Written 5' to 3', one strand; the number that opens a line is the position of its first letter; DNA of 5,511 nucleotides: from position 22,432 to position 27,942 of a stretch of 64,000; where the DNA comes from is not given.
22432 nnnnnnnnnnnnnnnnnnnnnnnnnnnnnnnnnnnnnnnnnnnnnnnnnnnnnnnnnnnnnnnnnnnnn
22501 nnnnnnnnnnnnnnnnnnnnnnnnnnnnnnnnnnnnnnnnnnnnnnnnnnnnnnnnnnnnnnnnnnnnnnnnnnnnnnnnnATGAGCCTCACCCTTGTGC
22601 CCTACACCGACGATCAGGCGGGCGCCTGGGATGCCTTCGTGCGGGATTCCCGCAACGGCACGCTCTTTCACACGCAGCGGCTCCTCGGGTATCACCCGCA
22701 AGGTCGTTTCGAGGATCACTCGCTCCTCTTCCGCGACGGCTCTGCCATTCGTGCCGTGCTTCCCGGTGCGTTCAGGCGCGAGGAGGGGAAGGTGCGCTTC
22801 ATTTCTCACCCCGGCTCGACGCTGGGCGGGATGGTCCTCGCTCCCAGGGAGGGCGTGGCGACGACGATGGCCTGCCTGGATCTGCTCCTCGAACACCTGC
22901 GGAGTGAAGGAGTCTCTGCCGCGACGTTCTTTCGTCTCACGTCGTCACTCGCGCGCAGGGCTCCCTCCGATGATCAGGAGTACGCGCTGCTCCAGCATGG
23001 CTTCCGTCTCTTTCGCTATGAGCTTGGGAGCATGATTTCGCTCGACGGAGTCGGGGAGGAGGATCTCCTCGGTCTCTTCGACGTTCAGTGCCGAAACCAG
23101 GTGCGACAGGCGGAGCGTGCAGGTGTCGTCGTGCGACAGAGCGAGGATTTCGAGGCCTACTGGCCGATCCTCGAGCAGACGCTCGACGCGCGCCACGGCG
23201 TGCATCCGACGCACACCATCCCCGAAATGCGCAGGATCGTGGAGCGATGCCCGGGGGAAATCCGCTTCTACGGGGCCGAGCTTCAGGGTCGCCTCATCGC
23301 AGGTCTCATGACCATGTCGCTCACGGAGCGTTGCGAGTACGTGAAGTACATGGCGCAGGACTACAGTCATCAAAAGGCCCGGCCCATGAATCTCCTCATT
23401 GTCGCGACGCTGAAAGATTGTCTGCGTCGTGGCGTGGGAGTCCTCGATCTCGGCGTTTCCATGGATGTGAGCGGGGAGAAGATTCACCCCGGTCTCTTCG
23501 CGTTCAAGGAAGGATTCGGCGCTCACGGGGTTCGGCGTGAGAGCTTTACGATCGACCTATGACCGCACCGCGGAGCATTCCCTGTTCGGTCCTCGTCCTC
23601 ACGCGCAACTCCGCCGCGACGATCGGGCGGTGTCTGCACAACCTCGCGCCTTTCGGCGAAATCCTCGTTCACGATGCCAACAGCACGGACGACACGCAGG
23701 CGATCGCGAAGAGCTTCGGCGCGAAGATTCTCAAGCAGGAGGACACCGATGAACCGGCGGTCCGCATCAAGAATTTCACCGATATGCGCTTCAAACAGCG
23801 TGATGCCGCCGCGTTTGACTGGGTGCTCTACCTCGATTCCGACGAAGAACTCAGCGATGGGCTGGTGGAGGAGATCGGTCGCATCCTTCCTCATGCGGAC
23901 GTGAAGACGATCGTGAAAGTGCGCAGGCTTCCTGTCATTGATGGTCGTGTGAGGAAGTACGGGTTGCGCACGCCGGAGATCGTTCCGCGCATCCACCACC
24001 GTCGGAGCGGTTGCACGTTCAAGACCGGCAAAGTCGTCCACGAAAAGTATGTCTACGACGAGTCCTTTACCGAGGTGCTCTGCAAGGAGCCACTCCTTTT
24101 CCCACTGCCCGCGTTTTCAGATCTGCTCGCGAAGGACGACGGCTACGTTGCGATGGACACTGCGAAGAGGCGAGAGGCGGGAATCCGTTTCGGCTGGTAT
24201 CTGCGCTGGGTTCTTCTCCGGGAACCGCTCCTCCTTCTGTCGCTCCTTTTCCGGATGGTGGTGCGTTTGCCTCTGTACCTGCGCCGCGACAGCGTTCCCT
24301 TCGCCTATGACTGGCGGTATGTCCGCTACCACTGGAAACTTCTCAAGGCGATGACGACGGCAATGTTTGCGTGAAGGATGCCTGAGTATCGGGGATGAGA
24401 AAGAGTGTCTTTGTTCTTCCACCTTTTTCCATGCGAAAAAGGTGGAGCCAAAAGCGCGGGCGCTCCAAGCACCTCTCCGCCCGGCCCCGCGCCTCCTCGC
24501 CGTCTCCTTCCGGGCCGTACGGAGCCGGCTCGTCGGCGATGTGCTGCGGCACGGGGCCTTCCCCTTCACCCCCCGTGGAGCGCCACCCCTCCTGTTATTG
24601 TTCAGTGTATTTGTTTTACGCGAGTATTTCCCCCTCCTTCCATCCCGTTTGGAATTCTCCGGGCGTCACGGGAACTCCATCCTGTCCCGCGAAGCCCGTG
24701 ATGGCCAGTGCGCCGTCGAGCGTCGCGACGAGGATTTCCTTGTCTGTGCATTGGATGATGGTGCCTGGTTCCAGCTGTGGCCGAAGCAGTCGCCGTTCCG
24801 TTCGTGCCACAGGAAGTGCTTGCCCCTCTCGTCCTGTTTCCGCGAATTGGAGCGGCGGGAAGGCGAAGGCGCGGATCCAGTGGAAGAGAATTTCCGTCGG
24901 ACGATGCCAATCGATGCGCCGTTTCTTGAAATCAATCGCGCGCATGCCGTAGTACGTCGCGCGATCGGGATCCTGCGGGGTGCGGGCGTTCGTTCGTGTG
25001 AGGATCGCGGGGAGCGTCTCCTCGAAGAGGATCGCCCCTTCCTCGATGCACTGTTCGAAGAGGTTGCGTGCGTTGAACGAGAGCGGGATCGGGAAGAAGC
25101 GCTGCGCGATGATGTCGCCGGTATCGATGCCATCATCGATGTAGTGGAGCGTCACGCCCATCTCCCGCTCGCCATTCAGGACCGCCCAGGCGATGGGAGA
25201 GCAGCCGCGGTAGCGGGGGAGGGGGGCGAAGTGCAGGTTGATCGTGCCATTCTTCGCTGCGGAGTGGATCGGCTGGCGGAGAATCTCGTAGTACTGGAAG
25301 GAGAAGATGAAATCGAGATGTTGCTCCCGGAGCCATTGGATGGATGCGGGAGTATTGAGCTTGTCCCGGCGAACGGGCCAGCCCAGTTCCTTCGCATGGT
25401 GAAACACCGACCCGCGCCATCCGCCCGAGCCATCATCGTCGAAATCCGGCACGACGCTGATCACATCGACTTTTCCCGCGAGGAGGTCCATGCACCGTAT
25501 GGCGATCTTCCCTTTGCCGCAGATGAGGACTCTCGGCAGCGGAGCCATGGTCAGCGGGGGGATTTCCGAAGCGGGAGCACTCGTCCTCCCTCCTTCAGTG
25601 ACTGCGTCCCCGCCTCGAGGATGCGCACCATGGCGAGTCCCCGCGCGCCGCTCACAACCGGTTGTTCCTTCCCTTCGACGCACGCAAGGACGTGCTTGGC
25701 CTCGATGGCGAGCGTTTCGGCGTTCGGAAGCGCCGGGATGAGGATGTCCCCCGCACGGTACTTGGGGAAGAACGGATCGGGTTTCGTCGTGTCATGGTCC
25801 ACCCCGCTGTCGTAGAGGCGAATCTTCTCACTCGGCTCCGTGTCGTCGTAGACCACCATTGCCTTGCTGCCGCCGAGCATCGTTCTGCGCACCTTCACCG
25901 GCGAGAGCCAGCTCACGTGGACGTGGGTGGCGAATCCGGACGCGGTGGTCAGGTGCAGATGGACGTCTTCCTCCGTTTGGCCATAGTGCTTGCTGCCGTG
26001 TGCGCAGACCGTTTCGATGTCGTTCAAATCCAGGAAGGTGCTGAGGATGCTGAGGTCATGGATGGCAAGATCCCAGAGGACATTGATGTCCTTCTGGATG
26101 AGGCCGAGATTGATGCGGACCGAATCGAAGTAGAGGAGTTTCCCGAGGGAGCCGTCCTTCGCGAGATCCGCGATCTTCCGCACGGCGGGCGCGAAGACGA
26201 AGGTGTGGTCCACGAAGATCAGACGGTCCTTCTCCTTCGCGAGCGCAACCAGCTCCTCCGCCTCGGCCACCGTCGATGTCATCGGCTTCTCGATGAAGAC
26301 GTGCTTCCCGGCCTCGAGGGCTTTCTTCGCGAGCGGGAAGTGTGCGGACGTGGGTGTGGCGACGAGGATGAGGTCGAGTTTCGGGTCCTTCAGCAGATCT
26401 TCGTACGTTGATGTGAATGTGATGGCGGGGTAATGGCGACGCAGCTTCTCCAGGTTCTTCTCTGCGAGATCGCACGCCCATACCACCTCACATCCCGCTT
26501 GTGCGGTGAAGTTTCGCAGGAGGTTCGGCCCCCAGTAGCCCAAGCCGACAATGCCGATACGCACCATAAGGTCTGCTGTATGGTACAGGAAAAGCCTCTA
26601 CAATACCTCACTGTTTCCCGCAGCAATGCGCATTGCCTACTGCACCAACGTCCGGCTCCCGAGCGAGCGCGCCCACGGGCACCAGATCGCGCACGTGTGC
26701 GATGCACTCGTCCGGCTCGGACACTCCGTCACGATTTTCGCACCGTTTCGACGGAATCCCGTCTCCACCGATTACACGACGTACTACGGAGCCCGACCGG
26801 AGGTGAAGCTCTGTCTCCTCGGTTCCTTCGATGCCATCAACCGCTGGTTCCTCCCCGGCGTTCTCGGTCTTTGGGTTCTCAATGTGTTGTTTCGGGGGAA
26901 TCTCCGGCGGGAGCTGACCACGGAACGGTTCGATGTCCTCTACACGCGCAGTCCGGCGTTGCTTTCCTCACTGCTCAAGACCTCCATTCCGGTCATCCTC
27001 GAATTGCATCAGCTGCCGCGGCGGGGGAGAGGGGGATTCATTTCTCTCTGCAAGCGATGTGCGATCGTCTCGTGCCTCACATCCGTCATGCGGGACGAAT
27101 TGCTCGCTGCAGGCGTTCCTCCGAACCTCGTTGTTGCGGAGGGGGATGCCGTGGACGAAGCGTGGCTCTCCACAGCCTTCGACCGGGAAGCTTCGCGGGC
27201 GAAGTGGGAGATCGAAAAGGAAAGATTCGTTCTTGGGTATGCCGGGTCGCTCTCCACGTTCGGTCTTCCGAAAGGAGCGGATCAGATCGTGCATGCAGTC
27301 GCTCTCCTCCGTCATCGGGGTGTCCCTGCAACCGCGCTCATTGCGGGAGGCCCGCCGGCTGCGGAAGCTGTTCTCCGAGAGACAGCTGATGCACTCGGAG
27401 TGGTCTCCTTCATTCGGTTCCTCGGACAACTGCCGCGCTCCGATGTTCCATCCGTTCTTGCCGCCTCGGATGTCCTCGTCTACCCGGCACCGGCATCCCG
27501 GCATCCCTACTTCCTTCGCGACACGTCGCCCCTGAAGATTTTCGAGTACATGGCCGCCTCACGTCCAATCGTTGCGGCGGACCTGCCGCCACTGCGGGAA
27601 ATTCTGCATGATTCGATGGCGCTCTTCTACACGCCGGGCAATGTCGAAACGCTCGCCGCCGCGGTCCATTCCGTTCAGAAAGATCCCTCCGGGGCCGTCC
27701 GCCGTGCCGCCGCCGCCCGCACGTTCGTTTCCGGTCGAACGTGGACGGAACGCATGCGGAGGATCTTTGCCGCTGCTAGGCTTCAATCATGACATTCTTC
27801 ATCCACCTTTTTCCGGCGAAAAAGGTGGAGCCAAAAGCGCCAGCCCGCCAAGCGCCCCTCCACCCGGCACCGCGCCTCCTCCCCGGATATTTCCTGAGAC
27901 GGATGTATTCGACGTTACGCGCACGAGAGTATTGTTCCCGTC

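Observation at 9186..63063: A ~54-kb glycan locus built from repeated lipid-phosphate-sugar synthase / GtrA / GT-C-like modules alongside a Wzx pathway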

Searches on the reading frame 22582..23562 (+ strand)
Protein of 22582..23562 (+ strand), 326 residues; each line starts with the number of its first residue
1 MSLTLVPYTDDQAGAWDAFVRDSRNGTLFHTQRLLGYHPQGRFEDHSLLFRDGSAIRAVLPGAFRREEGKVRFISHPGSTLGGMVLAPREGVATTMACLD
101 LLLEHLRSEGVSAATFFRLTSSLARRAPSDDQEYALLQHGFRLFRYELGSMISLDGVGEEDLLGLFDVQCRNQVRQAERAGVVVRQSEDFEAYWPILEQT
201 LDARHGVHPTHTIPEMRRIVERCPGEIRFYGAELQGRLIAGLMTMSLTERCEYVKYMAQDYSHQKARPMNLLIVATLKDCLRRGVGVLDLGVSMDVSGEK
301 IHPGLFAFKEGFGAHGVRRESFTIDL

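Call 7: search_protein_families(library=pfam, proteins=[window:22582-23562:+], max_evalue=0.001)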
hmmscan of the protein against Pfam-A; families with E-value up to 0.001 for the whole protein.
window:22582-23562:+ (326 aa): 2 families
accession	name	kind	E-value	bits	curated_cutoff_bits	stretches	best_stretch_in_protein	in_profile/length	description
PF13480.13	Acetyltransf_6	-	3e-13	50.6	22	1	170-292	7-136/143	Acetyltransferase (GNAT) domain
PF02388.22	FemAB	-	4.3e-07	29.6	24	0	149-200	153-206/406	FemAB family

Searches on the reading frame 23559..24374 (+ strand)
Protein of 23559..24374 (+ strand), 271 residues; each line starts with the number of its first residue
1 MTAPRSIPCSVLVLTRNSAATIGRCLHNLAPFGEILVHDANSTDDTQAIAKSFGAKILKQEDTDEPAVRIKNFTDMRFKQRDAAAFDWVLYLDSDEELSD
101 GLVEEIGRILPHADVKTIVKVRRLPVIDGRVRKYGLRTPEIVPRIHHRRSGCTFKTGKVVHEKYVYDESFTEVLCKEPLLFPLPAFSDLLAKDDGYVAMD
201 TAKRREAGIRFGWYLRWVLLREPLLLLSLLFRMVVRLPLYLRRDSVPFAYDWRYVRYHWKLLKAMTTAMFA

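Call 7: search_protein_families(library=pfam, proteins=[window:23559-24374:+], max_evalue=0.001)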
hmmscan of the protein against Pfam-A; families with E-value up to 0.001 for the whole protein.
window:23559-24374:+ (271 aa): 2 families
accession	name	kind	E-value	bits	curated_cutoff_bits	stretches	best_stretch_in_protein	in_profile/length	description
PF00535.33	Glycos_transf_2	-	2.4e-08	34.5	23.3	1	10-108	1-101/168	Glycosyl transferase family 2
PF13704.12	Glyco_tranf_2_4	-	0.00023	22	27.5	1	16-96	1-82/98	Glycosyl transferase family 2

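Call 13: search_protein_families(library=ncbifam, proteins=[window:23559-24374:+], max_evalue=0.001)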
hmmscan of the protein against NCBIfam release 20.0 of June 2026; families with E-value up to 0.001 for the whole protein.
window:23559-24374:+ (271 aa): 4 families
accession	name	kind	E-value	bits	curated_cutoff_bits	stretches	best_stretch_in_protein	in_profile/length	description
NF010496.0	PRK13915.1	equivalog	2.3e-08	33.5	262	1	9-118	33-151/307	glucosyl-3-phosphoglycerate synthase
TIGR04182.1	glyco_TIGR04182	equivalog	3.2e-08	33.3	325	1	10-63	3-58/293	S-layer glycoprotein N-glycosyltransferase AglJ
TIGR04195.1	S_glycosyl_SunS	equivalog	4.7e-07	29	350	1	6-111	58-159/421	SunS family peptide S-glycosyltransferase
TIGR04283.1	glyco_like_mftF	equivalog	4e-06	26.6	182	1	10-110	2-97/221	TIGR04283 family arsenosugar biosynthesis glycosyltransferase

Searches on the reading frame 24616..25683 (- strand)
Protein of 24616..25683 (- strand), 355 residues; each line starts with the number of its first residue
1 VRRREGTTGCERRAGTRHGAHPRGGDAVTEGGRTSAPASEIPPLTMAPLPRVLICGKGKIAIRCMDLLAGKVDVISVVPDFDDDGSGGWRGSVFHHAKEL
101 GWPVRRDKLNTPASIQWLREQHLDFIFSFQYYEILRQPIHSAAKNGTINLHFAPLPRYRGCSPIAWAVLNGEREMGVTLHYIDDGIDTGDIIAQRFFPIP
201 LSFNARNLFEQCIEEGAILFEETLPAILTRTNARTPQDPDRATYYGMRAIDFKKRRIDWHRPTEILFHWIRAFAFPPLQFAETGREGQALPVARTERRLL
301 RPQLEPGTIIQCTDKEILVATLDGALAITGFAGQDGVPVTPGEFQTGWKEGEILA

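Call 14: search_protein_families(library=ncbifam, proteins=[window:24616-25683:-], max_evalue=1)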
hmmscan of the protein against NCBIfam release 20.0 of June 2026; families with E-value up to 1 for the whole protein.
window:24616-25683:- (355 aa): 8 families
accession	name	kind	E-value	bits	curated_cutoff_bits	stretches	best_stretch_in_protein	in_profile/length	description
NF005414.0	PRK06988.1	equivalog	1.4e-45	155.6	316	1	50-331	3-285/311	formyltransferase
NF005998.1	PRK08125.1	equivalog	1.7e-43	149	777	1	60-338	14-286/649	bifunctional UDP-4-amino-4-deoxy-L-arabinose formyltransferase/UDP-glucuronic acid oxidase ArnA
TIGR00460.1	fmt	equivalog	8.9e-37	126.9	201.5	1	52-328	3-284/315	methionyl-tRNA formyltransferase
TIGR00639.1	PurN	equivalog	7.1e-14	51.8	150.1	1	115-200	72-157/192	phosphoribosylglycinamide formyltransferase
NF004684.0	PRK06027.1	subfamily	4.9e-11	42.9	223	1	113-208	156-251/286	formyltetrahydrofolate deformylase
TIGR00655.1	PurU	equivalog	4.5e-10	39.6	285.95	1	114-208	152-246/280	formyltetrahydrofolate deformylase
NF005755.0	PRK07579.1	equivalog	2.6e-09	37.3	238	1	145-254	86-191/245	dTDP-4-amino-4,6-dideoxyglucose formyltransferase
NF035942.1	T3SS_eff_HopBF1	equivalog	0.27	10.6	200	1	168-212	93-137/200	T3SS effector protein kinase HopBF1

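Call 65: search_protein_families(library=pfam, proteins=[window:24616-25683:-], max_evalue=1)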
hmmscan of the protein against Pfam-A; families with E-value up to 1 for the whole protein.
window:24616-25683:- (355 aa): 2 families
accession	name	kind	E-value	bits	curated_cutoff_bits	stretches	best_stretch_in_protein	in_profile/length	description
PF00551.24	Formyl_trans_N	-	1.1e-20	74.6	26.1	1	94-201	53-158/181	Formyl transferase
PF02911.23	Formyl_trans_C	-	4.2e-09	36.9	21.1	1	253-344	5-95/100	Formyl transferase, C-terminal domain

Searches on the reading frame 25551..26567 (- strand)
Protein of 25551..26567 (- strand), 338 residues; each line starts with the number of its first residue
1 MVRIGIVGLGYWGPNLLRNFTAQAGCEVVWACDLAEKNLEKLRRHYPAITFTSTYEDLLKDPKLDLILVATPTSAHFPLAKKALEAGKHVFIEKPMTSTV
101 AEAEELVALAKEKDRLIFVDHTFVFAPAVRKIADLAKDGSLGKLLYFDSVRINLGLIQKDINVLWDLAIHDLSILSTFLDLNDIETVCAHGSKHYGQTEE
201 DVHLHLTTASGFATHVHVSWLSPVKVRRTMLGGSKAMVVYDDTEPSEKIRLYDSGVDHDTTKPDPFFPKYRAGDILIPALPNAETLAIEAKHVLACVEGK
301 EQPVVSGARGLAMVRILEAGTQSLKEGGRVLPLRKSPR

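Call 7: search_protein_families(library=pfam, proteins=[window:25551-26567:-], max_evalue=0.001)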
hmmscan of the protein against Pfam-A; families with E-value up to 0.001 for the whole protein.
window:25551-26567:- (338 aa): 6 families
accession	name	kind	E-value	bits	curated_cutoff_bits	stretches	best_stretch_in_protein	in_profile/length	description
PF01408.29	GFO_IDH_MocA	-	2.9e-30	105.9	24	1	2-121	1-120/120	Oxidoreductase family, NAD-binding Rossmann fold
PF22725.1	GFO_IDH_MocA_C3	-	2.8e-09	37.5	27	1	130-238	2-123/124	GFO/IDH/MocA C-terminal domain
PF03807.23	F420_oxidored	-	7.3e-06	26.9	21.6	1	3-88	1-86/94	NADP oxidoreductase coenzyme F420-dependent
PF03447.22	NAD_binding_3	-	1.6e-05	26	24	1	8-119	1-115/116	Homoserine dehydrogenase, NAD binding domain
PF02894.22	GFO_IDH_MocA_C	-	6.9e-05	23.2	22.9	1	163-330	42-216/218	Oxidoreductase family, C-terminal alpha/beta domain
PF01118.30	Semialdhyde_dh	-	0.00018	22.3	26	1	3-91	1-94/121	Semialdehyde dehydrogenase, NAD binding domain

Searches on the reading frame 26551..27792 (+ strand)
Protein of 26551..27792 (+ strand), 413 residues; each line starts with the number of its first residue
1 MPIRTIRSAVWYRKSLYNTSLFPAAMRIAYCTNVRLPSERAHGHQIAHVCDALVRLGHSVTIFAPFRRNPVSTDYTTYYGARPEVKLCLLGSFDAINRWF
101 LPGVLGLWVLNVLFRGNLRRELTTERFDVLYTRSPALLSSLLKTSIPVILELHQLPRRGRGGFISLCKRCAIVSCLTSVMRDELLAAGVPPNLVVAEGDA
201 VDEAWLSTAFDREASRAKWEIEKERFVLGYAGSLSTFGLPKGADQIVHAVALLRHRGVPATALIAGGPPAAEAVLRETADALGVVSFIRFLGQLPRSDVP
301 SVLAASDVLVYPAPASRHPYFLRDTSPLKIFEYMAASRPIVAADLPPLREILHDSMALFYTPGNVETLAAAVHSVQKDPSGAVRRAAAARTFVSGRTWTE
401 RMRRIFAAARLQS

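Call 7: search_protein_families(library=pfam, proteins=[window:26551-27792:+], max_evalue=0.001)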
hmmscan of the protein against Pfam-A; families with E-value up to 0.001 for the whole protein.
window:26551-27792:+ (413 aa): 5 families
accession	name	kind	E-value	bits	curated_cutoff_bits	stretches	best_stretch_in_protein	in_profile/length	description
PF13692.12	Glyco_trans_1_4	-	1.4e-19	71.2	27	1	226-376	2-140/142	Glycosyl transferases group 1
PF00534.26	Glycos_transf_1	-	2.9e-18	66.4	26.4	1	211-390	1-170/172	Glycosyl transferases group 1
PF13439.12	Glyco_transf_4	-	2.2e-11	44.5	28.5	1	46-192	8-157/170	Glycosyltransferase Family 4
PF13579.12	Glyco_trans_4_4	-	7.2e-07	30.1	29.7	1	44-195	5-153/158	Glycosyl transferase 4-like domain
PF13524.12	Glyco_trans_1_2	-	8.6e-07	29.4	25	1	288-406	29-143/144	Glycosyl transferase-like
